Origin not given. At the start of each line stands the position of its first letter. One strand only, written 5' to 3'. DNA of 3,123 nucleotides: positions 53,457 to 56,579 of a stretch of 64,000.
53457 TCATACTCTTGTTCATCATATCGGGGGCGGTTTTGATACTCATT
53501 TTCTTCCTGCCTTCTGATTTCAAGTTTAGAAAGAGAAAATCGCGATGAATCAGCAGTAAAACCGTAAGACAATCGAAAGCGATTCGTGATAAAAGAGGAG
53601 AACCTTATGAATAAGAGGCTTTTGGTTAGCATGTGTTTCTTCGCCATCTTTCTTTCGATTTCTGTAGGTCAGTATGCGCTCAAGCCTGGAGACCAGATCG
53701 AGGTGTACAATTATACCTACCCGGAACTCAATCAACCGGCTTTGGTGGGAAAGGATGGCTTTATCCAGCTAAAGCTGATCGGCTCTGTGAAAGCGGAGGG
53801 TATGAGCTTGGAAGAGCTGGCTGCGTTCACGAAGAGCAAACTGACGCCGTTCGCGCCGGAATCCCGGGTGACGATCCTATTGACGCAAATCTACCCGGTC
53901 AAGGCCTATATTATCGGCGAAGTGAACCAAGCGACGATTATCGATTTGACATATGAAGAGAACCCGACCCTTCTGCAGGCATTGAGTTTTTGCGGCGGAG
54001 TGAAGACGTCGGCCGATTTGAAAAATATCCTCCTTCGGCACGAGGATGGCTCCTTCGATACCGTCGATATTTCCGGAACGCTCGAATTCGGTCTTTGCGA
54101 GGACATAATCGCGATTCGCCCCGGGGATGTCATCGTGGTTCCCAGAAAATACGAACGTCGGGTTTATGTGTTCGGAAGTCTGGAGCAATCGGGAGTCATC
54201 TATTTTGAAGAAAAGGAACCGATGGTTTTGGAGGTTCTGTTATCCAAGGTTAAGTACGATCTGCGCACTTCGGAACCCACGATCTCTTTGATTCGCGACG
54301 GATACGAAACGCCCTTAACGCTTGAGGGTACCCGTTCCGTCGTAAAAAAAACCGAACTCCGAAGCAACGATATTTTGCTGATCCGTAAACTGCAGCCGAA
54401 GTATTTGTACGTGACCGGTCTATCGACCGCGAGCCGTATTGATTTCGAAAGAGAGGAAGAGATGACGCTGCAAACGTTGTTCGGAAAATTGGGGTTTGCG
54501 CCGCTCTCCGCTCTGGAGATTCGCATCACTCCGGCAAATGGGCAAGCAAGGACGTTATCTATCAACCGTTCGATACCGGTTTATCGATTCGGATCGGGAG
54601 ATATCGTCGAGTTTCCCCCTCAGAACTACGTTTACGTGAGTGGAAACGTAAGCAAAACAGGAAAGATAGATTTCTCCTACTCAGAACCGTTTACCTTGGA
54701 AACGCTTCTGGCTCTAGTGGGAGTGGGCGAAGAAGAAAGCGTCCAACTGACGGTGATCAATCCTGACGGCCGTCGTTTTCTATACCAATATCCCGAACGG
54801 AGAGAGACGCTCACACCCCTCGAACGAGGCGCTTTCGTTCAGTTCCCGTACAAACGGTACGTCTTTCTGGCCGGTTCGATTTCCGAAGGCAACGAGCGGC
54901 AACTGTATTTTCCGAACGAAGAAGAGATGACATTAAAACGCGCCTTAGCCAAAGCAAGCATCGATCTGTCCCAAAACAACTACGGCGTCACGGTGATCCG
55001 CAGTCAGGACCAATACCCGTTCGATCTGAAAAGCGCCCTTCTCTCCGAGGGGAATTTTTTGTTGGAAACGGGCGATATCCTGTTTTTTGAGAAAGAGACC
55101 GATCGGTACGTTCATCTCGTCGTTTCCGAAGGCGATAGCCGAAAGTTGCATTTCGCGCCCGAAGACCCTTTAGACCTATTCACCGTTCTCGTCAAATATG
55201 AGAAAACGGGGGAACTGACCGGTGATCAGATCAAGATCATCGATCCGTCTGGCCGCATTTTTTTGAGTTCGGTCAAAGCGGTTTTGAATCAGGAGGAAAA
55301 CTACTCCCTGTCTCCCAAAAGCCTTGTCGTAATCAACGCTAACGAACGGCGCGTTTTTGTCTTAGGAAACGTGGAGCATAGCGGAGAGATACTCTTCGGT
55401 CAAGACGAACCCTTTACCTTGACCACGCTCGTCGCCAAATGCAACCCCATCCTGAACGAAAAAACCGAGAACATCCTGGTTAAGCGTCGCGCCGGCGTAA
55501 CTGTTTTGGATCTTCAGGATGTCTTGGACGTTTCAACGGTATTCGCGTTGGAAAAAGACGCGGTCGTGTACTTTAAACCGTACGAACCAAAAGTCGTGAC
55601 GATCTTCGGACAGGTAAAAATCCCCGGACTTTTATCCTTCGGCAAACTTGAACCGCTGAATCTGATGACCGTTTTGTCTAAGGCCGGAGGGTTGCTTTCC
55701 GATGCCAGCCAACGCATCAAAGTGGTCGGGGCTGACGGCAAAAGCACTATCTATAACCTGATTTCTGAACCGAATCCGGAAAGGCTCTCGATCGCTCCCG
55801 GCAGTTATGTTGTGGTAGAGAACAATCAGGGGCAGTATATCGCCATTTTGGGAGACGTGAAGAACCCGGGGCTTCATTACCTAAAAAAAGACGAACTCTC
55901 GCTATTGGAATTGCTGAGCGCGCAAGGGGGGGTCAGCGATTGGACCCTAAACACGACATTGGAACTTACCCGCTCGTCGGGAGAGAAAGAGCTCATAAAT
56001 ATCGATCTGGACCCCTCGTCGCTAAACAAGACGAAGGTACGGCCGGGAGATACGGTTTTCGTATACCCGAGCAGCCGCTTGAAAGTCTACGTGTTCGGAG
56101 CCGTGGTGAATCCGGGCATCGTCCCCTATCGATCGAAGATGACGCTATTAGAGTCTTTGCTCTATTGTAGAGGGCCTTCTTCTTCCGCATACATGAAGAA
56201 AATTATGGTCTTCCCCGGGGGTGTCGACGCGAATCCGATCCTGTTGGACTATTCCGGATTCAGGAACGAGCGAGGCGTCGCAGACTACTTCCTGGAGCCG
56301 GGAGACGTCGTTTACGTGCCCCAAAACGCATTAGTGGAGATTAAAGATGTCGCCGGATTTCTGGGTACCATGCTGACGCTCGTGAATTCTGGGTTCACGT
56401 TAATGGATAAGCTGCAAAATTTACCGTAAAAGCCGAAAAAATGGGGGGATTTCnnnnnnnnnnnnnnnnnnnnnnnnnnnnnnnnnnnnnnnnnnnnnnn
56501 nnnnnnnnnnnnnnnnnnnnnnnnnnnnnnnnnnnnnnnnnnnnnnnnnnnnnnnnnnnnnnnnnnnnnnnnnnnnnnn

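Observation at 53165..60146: Four-gene envelope-export module with unusual domain architectures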

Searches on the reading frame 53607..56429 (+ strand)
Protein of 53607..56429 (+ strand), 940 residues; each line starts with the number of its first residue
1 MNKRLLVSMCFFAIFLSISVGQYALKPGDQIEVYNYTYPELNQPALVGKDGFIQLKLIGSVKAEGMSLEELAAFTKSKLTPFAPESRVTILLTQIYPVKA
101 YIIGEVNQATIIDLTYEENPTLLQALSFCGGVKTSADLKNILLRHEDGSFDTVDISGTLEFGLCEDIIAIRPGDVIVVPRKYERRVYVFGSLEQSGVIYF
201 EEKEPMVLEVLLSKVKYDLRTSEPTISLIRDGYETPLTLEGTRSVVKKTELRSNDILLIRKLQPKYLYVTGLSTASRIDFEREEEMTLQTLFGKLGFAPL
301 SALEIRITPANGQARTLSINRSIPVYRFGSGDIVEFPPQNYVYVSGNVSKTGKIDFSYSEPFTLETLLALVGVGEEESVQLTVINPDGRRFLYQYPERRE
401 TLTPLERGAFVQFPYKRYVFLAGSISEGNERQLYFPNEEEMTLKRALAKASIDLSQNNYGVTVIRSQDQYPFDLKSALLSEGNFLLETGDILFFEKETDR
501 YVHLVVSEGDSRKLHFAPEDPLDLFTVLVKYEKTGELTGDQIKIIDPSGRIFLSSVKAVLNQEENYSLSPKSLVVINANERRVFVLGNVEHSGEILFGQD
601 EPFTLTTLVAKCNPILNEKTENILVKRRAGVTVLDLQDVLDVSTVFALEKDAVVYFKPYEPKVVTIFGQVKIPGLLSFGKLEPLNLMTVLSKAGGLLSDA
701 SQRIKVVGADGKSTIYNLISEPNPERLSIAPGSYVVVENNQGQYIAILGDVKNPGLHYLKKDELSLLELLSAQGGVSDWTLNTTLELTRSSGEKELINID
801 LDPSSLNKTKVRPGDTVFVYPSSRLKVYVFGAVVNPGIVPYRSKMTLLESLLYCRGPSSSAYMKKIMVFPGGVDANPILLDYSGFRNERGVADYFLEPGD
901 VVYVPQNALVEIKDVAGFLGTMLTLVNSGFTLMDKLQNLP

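Call 5: search_protein_families(library=pfam, proteins=[window:53607-56429:+], max_evalue=0.01)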
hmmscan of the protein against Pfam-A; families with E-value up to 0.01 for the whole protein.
window:53607-56429:+ (940 aa): 5 families
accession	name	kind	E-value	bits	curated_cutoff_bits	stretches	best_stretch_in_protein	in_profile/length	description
PF22461.2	SLBB_2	-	6.2e-38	129.2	27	3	99-178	2-79/79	SLBB domain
PF10531.15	SLBB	-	5.3e-24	84.2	27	2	826-870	1-45/55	SLBB domain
PF02563.21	Poly_export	-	4.9e-15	55.9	28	1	22-91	6-75/77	Polysaccharide biosynthesis/export protein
PF07883.17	Cupin_2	-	0.00088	19.4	27.2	0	155-186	25-56/70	Cupin domain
PF08007.18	JmjC_2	-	0.0011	19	22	0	889-907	83-101/127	JmjC domain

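Call 6: search_protein_families(library=ncbifam, proteins=[window:53607-56429:+], max_evalue=0.01)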
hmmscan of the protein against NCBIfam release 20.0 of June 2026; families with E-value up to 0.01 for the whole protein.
window:53607-56429:+ (940 aa): 4 families
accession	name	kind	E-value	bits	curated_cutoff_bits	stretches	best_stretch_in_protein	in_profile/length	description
TIGR03027.2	pepcterm_export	equivalog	1.3e-34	119.3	180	3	22-181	2-167/169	XrtA/PEP-CTERM system exopolysaccharide export protein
NF011658.0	PRK15078.1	subfamily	9.2e-32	110.2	333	2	21-212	83-282/380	polysaccharide export protein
TIGR03028.1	EpsE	equivalog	4.8e-27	94.8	262.65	3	23-260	2-235/239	polysaccharide export protein EpsE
NF041843.1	EpsY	equivalog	7.5e-21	74.3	320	1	22-178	52-210/211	exopolysaccharide export protein EpsY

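Call 17: find_homologous_proteins(query=window:53607-56429:+, max_evalue=0.00001)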
Query window:53607-56429:+ (940 aa): 35 proteins with E <= 0.00001 among 8000 candidates.
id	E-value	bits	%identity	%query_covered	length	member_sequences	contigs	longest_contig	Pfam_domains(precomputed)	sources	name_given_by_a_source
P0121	0.0e+0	1935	92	100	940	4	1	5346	PF10531.16,PF02563.22,PF22461.3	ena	-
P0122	0.0e+0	1716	81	100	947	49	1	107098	PF10531.16,PF02563.22,PF22461.3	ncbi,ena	-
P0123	0.0e+0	1581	74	100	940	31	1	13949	PF10531.16,PF02563.22,PF22461.3,PF08007.19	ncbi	-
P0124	0.0e+0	1024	60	81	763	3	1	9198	PF10531.16,PF22461.3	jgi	jgi:polysaccharide export outer membrane protein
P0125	5.7e-206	705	38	98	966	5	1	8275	PF10531.16,PF02563.22,PF22461.3,PF08007.19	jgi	-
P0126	4.8e-126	440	26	88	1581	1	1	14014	PF10531.16,PF02563.22,PF06251.18,PF22461.3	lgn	-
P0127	2.2e-121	425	26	88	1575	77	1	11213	PF10531.16,PF02563.22,PF06251.18,PF22461.3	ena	-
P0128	3.7e-120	421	26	88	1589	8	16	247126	PF10531.16,PF02563.22,PF06251.18,PF22461.3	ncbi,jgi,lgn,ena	-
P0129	4.0e-118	414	26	81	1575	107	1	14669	PF10531.16,PF02563.22,PF06251.18,PF22461.3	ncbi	-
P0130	1.1e-114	402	25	88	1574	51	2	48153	PF10531.16,PF02563.22,PF06251.18,PF22461.3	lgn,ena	-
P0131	1.6e-74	270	24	81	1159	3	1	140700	PF10531.16,PF02563.22,PF22461.3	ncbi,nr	ncbi:hypothetical protein XO12_02430 [Marinitoga sp. 1154]|nr:hypothetical protein [Marinitoga sp. 1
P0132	5.0e-64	235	27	56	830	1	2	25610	PF10531.16,PF02563.22,PF22461.3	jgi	-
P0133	2.0e-45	173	25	88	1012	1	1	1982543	PF10531.16,PF02563.22,PF22461.3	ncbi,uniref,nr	ncbi:SLBB domain-containing protein [Thermosipho ferrireducens]|uniref:SLBB domain-containing protei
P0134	5.2e-45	172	28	36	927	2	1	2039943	PF10531.16,PF02563.22,PF22461.3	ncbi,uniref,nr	ncbi:polysaccharide biosynthesis/export family protein [Pseudothermotoga thermarum]|uniref:polysacch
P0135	5.7e-39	152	24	63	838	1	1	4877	PF10531.16,PF02563.22,PF22461.3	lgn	-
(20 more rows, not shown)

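Call 18: find_encoding_contigs(protein=P0134, flank=10000, max_places=1)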
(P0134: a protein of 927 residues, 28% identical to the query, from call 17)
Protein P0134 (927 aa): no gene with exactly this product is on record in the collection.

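Call 19: find_encoding_contigs(protein=P0133, flank=10000, max_places=1)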
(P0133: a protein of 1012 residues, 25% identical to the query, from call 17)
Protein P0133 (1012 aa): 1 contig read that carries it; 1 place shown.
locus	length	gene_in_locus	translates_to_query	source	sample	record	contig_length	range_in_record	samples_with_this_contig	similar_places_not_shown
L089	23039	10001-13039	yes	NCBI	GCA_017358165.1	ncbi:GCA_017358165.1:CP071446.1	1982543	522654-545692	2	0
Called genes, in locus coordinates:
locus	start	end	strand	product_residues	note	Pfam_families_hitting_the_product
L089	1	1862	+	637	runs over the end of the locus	PF00580:UvrD-helicase, PF13245:AAA_19, PF13604:AAA_30 (faint), PF01443:Viral_helicase1 (faint), PF13087:AAA_12 (faint), PF13361:UvrD_C, PF13538:UvrD_C_2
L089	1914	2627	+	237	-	PF01904:DUF72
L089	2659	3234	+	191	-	PF07638:Sigma70_ECF, PF04542:Sigma70_r2, PF08281:Sigma70_r4_2, PF04545:Sigma70_r4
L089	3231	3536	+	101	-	-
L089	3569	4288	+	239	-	-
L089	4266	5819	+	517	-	PF04055:Radical_SAM, PF00633:HHH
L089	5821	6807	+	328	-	PF01590:GAF (faint), PF00990:GGDEF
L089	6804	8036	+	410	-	PF08668:HDOD (faint), PF01966:HD, PF13487:HD_5, PF01966:HD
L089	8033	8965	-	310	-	PF00571:CBS, PF13581:HATPase_c_2, PF02518:HATPase_c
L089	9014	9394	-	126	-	PF02629:CoA_binding, PF13380:CoA_binding_2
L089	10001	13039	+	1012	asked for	PF02563:Poly_export, PF10531:SLBB, PF22461:SLBB_2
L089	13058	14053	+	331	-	PF00483:NTP_transferase, PF12804:NTP_transf_3 (weak), PF22640:ManC_GMP_beta-helix (weak)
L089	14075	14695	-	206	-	PF19567:CpsB_CapC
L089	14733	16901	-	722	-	PF02706:Wzz, PF13807:GNVR, PF01656:CbiA (weak), PF10609:ParA (weak), PF13614:AAA_31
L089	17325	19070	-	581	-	PF08439:Peptidase_M3_N, PF01432:Peptidase_M3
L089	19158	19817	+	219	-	PF03006:HlyIII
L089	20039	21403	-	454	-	PF01637:ATPase_2, PF13173:AAA_14, PF03008:DUF234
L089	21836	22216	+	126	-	PF03551:PadR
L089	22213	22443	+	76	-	-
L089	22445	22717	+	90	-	-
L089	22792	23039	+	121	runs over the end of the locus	PF02579:Nitro_FeMo-Co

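Call 20: find_encoding_contigs(protein=P0128, flank=10000, max_places=2)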
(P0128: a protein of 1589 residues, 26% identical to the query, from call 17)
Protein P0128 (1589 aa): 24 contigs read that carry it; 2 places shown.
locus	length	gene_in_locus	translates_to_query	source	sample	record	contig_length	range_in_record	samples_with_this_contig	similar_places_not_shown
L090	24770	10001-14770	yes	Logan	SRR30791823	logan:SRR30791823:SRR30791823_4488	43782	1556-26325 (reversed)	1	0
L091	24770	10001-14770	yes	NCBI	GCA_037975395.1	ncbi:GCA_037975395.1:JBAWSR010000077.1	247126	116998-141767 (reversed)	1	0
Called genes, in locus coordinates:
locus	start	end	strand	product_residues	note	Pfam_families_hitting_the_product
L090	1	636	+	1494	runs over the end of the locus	PF01835:MG2, PF00207:A2M, PF07678:TED_complement, PF17973:bMG10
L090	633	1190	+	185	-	-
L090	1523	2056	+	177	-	PF00156:Pribosyltran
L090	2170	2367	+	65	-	-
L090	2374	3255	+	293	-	PF02645:DegV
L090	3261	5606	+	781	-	PF17190:RecG_N, PF17191:RecG_wedge, PF01336:tRNA_anti-codon (weak), PF00270:DEAD, PF04851:ResIII, PF00271:Helicase_C, PF22590:Cas3-like_C_2 (weak), PF19833:RecG_dom3_C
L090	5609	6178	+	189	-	PF03602:Cons_hypoth95, PF05175:MTS (weak), PF09445:Methyltransf_15 (weak), PF13847:Methyltransf_31, PF08241:Methyltransf_11 (weak), PF13649:Methyltransf_25 (weak)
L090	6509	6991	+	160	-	PF01927:Mut7-C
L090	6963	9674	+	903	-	PF01590:GAF (faint), PF13185:GAF_2 (faint), PF00989:PAS (weak), PF08448:PAS_4, PF13426:PAS_9, PF00512:HisKA, PF02518:HATPase_c, PF14501:HATPase_c_5 (weak)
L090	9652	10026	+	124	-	PF00072:Response_reg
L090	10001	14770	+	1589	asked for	PF02563:Poly_export, PF10531:SLBB, PF22461:SLBB_2, PF10531:SLBB (weak), PF22461:SLBB_2 (weak), PF10531:SLBB (weak), PF22461:SLBB_2 (weak), PF10531:SLBB (weak), +1 more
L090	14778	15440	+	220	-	PF19567:CpsB_CapC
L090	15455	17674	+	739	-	PF02706:Wzz, PF13807:GNVR, PF01656:CbiA (weak), PF10609:ParA, PF13614:AAA_31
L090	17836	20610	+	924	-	PF04932:Wzy_C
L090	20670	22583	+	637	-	PF00133:tRNA-synt_1 (weak), PF01406:tRNA-synt_1e (weak), PF09334:tRNA-synt_1g, PF00133:tRNA-synt_1, PF01406:tRNA-synt_1e (weak), PF19303:Anticodon_3 (weak), PF08264:Anticodon_1, PF01588:tRNA_bind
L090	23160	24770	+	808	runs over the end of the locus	PF00521:DNA_topoisoIV, PF03989:DNA_gyraseA_C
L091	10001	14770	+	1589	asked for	PF02563:Poly_export, PF10531:SLBB, PF22461:SLBB_2, PF10531:SLBB (weak), PF22461:SLBB_2 (weak), PF10531:SLBB (weak), PF22461:SLBB_2 (weak), PF10531:SLBB (weak), +1 more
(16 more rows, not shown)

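Call 24: find_encoding_contigs(protein=P0131, flank=10000, max_places=1)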
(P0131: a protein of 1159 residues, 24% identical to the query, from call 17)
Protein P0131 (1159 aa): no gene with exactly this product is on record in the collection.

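Call 31: find_encoding_contigs(protein=P0125, flank=10000, max_places=2)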
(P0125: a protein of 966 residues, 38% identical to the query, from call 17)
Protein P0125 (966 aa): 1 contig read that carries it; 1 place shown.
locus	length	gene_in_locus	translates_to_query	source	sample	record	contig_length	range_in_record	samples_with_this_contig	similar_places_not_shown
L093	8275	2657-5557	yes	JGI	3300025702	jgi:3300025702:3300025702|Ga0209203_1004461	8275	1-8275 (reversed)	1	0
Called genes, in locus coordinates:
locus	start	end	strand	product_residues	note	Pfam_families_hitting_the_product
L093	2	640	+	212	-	?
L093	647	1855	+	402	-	PF02154:FliM (weak), PF04509:CheC, PF13690:CheX (weak), PF04509:CheC, PF28396:SepQ_C (weak), PF01052:FliMN_C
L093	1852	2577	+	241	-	-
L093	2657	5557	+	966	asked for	PF02563:Poly_export, PF10531:SLBB (weak), PF22461:SLBB_2, PF08007:JmjC_2 (faint), PF22461:SLBB_2 (weak), PF10531:SLBB, PF22461:SLBB_2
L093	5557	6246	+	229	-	PF19567:CpsB_CapC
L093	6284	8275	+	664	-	?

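Call 52: search_protein_families(library=pfam, proteins=[L089:3569-4288:+], max_evalue=0.001)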
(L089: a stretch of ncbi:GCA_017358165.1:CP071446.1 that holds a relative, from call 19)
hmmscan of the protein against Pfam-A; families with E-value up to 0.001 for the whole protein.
L089:3569-4288:+ (239 aa): 0 families

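Call 59: search_solved_structures(query=window:53607-56429:+, max_evalue=0.01)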
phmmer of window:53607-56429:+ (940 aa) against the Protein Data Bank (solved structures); distinct sequences matched with E-value up to 0.01: 9.
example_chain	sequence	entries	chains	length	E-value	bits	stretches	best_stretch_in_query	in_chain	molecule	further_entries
26gs_O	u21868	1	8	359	6.3e-15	57.5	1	18-224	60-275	Putative polysaccharide export protein Wza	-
9xgv_C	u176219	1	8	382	7.5e-15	57.2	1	18-224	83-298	Putative polysaccharide export protein Wza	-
9r60_A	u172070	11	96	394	8.2e-15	57.1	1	18-224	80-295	Putative polysaccharide export protein Wza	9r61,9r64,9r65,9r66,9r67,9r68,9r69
7xfd_A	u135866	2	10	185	2e-11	45.9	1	18-180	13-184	Polysaccharide export protein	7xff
2w8i_A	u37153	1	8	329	5.2e-09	37.9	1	46-203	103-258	PUTATIVE OUTER MEMBRANE LIPOPROTEIN WZA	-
2w8h_A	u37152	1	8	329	5.3e-09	37.9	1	46-203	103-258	PUTATIVE OUTER MEMBRANE LIPOPROTEIN WZA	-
2j58_A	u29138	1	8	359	6e-09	37.7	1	46-203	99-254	OUTER MEMBRANE LIPOPROTEIN WZA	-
9n9a_A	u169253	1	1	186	1.6e-07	32.9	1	25-182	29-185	Polysaccharide export protein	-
9v6l_D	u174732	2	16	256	5.8e-05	24.5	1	47-181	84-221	Biofilm formation protein PslD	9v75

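Call 72: predict_structure(alignment_id=A4)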
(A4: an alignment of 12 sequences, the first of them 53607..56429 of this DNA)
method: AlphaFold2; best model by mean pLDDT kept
length: 940 residues; sequences in the alignment: 12
mean_pLDDT: 73.8   pTM: 0.31
mean pLDDT of the five models: 73.8, 73.1, 71.6, 71.3, 67.6
residues with pLDDT >= 90: 4; 70-90: 649; 50-70: 249; < 50: 38
segments of 3 or more residues with pLDDT < 50: 17-21, 242-246, 497-499, 928-940
pLDDT, mean of each block of 10 residues (from residue 1): 65 55 74 82 81 81 84 86 80 71 76 66 78 75 71 71 61 73 61 52 65 73 77 71 52 74 77 76 81 76 80 79 80 83 79 80 86 70 79 68 80 73 58 69 80 57 69 69 68 60 69 72 84 58 72 78 80 68 77 69 84 80 77 78 72 81 79 79 86 80 75 74 78 74 71 72 83 71 76 73 77 81 73 80 79 79 87 80 73 81 82 69 56 36
secondary structure, 60 per line:
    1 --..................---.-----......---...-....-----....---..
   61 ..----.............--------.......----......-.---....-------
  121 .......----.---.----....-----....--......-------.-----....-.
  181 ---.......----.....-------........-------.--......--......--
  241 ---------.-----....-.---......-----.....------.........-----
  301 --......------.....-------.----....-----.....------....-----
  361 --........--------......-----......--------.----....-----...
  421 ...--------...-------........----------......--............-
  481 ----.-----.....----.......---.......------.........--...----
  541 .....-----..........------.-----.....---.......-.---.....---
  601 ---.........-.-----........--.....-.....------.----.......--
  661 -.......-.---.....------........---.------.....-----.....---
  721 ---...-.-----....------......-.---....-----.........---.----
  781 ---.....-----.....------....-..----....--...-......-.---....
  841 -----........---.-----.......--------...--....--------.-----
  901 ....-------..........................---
elements in order (helices of 4 or more, strands of 3 or more residues): H3-20 E30-35 E43-46 E52-55 E59-62 H68-79 E88-94 E99-104 E110-113 H122-127 E141-144 E150-153 H156-161 E175-178 E184-190 E195-199 H208-214 E225-230 E233-238 E256-259 E265-270 E276-280 H288-295 E303-308 E315-319 E332-335 E341-345 E352-355 H364-370 E379-384 E390-395 E409-412 E418-423 E432-434 H443-449 E460-465 E468-473 H474-479 E491-495 E500-506 E510-516 H524-531 E541-545 E551-555 H556-560 E573-577 E581-587 E593-597 H605-612 E620-627 E630-634 H636-640 E652-658 E662-668 E674-678 H686-692 E703-707 E713-717 E734-737 E744-749 E755-758 H766-772 E784-788 E794-798 H805-808 E816-819 E826-831 E837-840 H847-853 E866-869 E878-880 H883-886 E901-904 H912-937
